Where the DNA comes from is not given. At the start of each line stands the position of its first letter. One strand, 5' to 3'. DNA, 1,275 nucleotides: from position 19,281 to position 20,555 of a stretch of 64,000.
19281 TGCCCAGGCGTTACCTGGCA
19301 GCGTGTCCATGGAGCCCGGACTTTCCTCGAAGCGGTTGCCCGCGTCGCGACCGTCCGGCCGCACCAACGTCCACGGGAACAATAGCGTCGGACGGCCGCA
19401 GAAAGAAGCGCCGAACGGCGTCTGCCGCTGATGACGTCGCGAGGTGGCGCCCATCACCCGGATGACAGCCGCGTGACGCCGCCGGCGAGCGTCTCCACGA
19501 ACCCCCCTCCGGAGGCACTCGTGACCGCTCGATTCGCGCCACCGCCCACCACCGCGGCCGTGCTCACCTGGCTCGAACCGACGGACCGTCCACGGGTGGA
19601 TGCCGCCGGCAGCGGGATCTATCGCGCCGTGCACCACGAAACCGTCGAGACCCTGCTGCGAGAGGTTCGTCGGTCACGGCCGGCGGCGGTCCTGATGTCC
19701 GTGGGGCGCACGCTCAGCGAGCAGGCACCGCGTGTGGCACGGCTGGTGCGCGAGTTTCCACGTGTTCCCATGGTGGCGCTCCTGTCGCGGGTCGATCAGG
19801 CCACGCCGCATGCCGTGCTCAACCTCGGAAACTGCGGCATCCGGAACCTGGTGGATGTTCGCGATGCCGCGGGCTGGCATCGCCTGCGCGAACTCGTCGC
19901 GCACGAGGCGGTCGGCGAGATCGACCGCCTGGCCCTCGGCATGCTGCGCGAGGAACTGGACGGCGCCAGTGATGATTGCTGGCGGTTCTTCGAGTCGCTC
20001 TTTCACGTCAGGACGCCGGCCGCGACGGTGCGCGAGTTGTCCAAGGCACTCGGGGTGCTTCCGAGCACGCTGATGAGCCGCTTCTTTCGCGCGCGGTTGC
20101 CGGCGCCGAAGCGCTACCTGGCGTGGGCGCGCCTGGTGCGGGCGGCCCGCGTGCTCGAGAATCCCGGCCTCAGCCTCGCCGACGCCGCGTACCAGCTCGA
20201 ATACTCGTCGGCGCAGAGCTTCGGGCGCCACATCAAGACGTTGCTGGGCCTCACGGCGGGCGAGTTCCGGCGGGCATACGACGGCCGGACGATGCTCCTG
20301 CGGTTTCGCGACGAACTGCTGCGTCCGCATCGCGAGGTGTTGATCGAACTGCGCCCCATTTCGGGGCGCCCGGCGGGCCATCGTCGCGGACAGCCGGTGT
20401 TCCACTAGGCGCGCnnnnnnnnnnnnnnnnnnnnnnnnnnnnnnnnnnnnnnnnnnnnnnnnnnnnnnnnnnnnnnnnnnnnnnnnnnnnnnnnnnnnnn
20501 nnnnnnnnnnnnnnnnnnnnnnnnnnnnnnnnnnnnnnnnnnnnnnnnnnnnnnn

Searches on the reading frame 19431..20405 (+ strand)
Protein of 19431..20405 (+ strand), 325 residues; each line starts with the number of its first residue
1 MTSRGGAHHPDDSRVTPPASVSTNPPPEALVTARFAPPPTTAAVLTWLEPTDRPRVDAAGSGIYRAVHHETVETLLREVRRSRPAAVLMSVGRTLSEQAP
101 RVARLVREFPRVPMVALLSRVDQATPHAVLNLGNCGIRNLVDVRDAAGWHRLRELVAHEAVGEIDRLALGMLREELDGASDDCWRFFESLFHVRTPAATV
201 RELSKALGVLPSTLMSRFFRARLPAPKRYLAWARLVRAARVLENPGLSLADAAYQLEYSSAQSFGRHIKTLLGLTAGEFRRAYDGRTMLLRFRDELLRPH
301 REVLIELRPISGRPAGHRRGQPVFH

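Call 6: search_protein_families(library=ncbifam, proteins=[window:19431-20405:+])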
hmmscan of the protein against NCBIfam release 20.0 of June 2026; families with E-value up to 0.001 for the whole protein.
window:19431-20405:+ (325 aa): 1 family
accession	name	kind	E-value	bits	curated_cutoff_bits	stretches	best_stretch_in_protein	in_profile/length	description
NF006902.0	PRK09393.1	equivalog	4.4e-07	29.4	425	1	195-285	234-324/327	transcriptional regulator FtrA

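Call 7: search_protein_families(library=pfam, proteins=[window:19431-20405:+])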
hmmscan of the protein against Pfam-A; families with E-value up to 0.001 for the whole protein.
window:19431-20405:+ (325 aa): 1 family
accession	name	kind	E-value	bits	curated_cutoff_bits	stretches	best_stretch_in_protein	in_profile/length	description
PF12833.13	HTH_18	-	6.4e-13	49.3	33.6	1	203-281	1-79/80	Helix-turn-helix domain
